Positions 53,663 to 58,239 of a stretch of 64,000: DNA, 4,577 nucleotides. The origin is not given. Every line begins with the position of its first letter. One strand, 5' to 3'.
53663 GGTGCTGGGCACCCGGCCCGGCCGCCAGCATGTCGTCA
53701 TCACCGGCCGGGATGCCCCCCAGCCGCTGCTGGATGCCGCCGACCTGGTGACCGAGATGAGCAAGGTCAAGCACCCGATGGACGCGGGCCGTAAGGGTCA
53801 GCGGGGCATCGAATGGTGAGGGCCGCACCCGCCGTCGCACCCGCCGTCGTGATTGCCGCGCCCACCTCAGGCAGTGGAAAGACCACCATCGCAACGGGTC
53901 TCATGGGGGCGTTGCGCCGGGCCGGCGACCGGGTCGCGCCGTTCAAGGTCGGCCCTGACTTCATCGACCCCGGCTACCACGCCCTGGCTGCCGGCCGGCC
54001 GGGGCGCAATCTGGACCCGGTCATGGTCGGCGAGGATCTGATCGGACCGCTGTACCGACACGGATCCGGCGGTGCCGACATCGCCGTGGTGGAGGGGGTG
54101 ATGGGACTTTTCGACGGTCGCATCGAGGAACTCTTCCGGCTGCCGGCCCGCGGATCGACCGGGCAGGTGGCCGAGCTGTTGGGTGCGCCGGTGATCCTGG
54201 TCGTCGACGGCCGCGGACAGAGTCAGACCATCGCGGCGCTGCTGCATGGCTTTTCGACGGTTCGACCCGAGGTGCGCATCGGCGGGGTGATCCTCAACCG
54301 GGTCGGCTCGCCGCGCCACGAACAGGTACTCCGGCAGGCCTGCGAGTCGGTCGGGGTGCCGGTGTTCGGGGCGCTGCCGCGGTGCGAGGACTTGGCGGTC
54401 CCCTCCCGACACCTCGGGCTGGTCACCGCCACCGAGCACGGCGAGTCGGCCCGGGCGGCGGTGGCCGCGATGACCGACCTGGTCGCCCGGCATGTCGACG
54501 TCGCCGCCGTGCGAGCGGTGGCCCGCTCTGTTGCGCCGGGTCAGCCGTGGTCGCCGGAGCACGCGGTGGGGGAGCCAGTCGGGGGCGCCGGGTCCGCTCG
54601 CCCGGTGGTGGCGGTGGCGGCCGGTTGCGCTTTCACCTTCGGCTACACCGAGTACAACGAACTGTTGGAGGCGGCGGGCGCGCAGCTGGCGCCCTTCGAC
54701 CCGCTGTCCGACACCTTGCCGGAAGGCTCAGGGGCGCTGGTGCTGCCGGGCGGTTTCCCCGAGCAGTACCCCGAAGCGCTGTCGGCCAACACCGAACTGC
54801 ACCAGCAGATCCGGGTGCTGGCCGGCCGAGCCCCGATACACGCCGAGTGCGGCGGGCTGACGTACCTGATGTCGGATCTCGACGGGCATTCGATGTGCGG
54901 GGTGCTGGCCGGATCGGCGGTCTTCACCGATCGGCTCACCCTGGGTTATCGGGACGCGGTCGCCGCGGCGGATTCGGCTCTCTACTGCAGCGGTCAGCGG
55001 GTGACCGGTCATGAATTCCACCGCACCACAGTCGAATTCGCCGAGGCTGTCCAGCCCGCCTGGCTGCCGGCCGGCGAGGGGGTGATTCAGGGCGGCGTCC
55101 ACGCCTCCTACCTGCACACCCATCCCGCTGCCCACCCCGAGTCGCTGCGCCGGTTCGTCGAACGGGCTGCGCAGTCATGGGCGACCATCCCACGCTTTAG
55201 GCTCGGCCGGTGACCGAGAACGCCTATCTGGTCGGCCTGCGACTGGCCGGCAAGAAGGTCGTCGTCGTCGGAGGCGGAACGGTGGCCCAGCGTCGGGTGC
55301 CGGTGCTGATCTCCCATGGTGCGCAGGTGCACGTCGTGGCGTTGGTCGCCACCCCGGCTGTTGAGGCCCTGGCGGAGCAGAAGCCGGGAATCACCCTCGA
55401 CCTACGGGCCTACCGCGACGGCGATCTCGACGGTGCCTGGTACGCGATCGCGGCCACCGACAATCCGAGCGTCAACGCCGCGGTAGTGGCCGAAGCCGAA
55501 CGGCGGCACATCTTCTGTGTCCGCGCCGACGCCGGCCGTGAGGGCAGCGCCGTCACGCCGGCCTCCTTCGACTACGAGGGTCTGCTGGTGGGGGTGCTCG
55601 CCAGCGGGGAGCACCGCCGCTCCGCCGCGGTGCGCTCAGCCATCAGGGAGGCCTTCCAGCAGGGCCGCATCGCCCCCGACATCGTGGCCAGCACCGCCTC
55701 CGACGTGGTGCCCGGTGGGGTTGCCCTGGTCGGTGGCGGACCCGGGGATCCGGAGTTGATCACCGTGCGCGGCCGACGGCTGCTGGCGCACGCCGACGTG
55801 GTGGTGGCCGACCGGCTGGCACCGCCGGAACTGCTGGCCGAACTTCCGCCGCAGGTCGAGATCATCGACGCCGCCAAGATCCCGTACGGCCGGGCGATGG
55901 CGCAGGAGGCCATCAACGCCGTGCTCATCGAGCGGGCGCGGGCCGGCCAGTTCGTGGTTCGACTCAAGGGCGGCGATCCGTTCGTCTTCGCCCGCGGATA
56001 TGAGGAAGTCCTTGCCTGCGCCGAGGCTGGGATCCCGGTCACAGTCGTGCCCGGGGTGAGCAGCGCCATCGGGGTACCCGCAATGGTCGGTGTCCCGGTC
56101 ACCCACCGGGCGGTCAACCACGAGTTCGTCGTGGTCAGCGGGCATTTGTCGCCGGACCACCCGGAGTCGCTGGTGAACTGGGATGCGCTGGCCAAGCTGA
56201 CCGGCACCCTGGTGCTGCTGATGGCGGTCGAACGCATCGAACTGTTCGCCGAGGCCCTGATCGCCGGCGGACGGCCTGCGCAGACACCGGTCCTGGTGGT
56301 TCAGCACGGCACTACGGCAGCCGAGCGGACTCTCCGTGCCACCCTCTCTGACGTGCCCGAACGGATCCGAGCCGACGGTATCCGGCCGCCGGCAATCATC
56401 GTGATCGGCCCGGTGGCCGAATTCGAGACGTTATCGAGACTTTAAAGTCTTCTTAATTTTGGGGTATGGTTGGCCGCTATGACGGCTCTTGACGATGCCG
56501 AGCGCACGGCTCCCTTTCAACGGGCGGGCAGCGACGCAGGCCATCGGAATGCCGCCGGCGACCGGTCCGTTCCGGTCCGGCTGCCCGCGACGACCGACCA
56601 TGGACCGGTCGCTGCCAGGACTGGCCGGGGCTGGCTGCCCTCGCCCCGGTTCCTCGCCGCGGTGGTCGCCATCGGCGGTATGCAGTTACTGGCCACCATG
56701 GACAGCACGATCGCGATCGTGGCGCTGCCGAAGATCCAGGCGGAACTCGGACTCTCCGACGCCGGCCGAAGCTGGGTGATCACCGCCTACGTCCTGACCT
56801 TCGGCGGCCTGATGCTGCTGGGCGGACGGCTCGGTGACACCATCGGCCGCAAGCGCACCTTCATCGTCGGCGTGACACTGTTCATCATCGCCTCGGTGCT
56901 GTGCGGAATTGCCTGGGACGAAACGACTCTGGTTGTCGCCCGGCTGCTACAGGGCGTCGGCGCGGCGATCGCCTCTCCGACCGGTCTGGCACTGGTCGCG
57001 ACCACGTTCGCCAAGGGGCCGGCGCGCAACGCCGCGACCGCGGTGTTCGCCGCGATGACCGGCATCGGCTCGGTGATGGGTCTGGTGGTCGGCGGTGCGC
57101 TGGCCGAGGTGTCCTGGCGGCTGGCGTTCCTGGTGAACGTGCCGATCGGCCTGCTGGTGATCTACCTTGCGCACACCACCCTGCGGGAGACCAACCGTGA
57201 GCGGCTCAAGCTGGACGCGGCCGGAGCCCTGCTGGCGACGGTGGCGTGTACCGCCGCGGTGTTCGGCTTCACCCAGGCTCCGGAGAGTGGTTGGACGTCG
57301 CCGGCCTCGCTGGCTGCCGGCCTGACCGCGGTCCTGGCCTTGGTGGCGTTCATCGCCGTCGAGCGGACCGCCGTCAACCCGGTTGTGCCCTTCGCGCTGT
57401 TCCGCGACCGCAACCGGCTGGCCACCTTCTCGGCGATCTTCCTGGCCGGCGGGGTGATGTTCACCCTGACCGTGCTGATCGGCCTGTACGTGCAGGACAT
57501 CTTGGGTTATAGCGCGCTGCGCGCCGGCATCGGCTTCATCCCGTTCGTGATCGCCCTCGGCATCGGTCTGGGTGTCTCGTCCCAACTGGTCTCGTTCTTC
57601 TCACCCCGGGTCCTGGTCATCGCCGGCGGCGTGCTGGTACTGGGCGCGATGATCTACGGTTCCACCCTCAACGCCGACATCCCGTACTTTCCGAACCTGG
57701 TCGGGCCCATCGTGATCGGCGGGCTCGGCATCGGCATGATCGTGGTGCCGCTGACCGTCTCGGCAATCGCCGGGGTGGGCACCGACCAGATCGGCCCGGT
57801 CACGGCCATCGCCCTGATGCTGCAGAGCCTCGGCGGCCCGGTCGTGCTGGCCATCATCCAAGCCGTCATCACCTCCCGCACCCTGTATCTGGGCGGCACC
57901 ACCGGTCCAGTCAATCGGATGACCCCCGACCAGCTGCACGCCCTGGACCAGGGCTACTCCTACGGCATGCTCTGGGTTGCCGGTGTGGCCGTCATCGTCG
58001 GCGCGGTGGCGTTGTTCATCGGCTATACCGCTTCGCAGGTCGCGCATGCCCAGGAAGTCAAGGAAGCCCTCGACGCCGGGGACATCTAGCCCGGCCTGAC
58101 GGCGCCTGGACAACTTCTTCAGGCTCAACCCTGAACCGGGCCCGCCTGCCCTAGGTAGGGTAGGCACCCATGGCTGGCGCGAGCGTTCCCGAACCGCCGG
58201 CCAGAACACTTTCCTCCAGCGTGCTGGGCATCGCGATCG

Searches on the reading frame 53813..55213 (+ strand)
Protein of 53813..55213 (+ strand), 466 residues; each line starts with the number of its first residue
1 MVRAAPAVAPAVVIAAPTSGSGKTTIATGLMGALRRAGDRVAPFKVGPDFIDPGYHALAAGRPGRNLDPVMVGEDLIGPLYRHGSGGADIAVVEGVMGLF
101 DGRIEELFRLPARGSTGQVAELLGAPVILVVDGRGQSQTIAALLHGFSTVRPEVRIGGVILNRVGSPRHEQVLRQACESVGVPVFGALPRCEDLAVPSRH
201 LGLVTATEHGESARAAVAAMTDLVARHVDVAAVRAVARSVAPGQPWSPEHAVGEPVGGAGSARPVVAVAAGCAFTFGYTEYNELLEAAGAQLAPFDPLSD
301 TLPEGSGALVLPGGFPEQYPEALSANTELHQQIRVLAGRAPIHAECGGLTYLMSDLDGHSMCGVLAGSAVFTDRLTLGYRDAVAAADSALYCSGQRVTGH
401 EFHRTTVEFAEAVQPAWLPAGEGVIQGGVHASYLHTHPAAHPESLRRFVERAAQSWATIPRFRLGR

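Call 67: search_protein_families(library=pfam, proteins=[window:53813-55213:+], max_evalue=0.00001)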
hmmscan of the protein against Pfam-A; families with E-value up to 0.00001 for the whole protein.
window:53813-55213:+ (466 aa): 3 families
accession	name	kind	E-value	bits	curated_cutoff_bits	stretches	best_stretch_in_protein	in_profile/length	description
PF01656.29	CbiA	-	2.1e-21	76.6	25.4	1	12-201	1-123/125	CobQ/CobB/MinD/ParA nucleotide binding domain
PF07685.20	GATase_3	-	7.7e-18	65.2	27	1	282-439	16-192/196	CobB/CobQ-like glutamine amidotransferase domain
PF13500.12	AAA_26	-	3.8e-14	53.5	27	1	89-195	100-195/198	AAA domain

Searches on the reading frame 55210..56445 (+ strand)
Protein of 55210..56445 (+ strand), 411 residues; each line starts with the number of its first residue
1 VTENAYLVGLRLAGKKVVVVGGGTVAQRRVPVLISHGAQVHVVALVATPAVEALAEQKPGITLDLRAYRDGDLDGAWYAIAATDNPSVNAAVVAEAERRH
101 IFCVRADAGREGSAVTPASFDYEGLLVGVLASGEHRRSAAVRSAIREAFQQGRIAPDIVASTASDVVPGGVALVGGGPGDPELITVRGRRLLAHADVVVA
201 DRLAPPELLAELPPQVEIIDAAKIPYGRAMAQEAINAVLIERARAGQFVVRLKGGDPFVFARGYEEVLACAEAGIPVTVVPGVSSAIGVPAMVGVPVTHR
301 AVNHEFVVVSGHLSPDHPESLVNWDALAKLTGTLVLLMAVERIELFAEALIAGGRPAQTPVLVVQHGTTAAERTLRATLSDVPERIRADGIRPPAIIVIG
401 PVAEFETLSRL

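Call 67: search_protein_families(library=pfam, proteins=[window:55210-56445:+], max_evalue=0.00001)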
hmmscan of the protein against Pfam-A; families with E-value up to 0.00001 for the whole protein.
window:55210-56445:+ (411 aa): 2 families
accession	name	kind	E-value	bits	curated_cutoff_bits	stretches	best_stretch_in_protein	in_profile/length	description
PF00590.25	TP_methylase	-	1.3e-49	169.5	27.8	1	171-382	2-211/212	Tetrapyrrole (Corrin/Porphyrin) Methylases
PF13241.12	NAD_binding_7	-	1.4e-22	80.6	22.1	1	10-118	3-104/104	Putative NAD(P)-binding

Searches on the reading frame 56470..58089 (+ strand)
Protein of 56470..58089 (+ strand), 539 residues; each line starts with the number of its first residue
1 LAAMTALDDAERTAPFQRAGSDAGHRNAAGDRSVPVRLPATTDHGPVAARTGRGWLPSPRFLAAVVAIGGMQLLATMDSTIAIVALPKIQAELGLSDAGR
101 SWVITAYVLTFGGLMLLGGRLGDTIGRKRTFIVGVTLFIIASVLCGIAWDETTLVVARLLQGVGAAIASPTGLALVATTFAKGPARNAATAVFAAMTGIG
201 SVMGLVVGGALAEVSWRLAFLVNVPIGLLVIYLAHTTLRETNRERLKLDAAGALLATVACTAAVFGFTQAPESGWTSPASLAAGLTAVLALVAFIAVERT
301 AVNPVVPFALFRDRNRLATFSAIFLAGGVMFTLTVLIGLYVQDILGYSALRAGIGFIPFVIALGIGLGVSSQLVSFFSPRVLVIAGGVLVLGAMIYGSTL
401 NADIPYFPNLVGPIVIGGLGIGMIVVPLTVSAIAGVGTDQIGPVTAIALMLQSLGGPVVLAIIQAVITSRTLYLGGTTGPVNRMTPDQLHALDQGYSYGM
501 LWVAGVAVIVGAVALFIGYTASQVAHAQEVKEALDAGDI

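Call 67: search_protein_families(library=pfam, proteins=[window:56470-58089:+], max_evalue=0.00001)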
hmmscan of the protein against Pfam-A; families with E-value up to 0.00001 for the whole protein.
window:56470-58089:+ (539 aa): 1 family
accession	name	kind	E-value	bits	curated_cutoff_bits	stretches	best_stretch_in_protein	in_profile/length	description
PF07690.21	MFS_1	-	8.8e-43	147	33.4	1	71-458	4-345/347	Major Facilitator Superfamily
